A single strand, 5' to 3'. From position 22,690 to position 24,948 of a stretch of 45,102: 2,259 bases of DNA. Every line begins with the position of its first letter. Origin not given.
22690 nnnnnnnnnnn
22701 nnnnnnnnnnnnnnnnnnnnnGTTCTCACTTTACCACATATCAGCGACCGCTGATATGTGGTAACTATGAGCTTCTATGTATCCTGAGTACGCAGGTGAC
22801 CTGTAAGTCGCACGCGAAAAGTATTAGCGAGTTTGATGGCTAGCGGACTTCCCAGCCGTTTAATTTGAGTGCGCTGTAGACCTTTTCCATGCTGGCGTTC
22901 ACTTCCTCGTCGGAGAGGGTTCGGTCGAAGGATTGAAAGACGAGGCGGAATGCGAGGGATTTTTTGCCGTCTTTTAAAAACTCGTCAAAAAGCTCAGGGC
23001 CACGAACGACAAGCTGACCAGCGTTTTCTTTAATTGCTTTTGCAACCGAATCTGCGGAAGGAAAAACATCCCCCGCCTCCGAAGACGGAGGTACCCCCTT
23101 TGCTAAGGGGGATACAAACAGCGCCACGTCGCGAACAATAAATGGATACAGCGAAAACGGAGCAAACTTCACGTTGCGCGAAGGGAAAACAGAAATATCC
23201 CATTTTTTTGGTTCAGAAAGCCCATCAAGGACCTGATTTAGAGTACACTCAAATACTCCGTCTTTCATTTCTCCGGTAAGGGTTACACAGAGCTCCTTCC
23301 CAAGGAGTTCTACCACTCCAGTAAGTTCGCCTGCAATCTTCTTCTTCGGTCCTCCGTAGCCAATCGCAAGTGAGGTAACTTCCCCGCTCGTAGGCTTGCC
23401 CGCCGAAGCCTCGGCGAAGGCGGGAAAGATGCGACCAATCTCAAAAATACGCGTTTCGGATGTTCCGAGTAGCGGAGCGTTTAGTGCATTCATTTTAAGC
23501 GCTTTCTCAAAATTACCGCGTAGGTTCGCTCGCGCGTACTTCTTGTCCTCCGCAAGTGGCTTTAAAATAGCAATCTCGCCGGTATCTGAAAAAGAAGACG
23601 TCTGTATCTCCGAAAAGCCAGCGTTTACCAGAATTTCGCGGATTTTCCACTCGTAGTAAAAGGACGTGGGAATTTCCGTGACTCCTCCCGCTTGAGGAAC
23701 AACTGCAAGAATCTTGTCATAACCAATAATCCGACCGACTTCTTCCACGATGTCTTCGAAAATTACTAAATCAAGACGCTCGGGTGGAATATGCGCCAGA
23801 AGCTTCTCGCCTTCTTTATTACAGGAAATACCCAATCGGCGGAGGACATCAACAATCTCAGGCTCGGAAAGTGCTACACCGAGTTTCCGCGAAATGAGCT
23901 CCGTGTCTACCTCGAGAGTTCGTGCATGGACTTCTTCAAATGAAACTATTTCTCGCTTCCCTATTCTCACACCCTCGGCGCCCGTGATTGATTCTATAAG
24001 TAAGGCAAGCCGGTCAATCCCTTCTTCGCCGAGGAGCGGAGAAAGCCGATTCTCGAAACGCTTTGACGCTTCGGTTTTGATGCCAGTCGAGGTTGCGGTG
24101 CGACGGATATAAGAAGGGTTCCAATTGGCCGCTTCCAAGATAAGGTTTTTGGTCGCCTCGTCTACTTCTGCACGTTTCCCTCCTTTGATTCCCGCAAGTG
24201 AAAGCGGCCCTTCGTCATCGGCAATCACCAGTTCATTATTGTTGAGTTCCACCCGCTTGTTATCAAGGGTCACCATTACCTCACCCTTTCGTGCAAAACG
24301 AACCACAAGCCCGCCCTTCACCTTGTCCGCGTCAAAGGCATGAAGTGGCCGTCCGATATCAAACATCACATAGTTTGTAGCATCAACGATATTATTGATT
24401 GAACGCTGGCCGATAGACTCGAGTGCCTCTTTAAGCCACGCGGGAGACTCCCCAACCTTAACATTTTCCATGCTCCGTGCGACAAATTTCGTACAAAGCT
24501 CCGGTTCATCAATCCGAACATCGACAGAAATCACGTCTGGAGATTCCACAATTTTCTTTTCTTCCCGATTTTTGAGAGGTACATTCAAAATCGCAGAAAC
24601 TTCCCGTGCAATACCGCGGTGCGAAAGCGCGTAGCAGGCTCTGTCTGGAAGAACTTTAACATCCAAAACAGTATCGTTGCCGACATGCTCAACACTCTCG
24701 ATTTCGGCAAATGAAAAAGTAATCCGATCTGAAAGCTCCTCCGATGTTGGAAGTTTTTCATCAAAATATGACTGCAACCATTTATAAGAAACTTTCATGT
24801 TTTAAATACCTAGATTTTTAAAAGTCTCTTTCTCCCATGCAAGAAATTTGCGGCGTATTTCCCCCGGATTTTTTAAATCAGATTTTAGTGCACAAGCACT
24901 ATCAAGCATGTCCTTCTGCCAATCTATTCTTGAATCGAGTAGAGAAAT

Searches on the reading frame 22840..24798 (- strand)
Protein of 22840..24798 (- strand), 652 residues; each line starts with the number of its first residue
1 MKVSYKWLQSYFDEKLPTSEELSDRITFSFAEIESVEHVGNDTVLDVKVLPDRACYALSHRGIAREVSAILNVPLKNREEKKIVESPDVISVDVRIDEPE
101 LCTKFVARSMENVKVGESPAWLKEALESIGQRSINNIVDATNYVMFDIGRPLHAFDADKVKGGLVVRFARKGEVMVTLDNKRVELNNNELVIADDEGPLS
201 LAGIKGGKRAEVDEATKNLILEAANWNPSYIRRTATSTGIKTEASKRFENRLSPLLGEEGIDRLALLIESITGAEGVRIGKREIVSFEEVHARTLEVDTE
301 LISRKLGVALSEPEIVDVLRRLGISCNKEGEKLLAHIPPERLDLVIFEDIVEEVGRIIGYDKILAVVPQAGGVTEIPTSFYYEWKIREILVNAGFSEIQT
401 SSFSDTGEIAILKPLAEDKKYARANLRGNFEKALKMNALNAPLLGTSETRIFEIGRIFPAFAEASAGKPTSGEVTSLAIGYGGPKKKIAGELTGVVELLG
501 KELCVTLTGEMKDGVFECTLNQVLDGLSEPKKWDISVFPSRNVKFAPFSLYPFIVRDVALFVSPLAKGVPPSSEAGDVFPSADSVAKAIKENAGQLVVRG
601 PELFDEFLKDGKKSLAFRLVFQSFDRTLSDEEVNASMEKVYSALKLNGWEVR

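Call 68: search_protein_families(library=pfam, max_evalue=0.0001, proteins=[window:22840-24798:-])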
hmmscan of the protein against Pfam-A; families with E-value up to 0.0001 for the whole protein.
window:22840-24798:- (652 aa): 3 families
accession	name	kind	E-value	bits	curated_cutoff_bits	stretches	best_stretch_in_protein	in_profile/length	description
PF03483.22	B3_4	-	1.6e-61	207.4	29.3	1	102-273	2-174/174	B3/4 domain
PF03484.21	B5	-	3e-15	56.6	28.6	1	296-360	2-67/67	tRNA synthetase B5 domain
PF03147.19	FDX-ACB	-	3.6e-14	53.4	31.1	1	549-647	1-88/94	Ferredoxin-fold anticodon binding domain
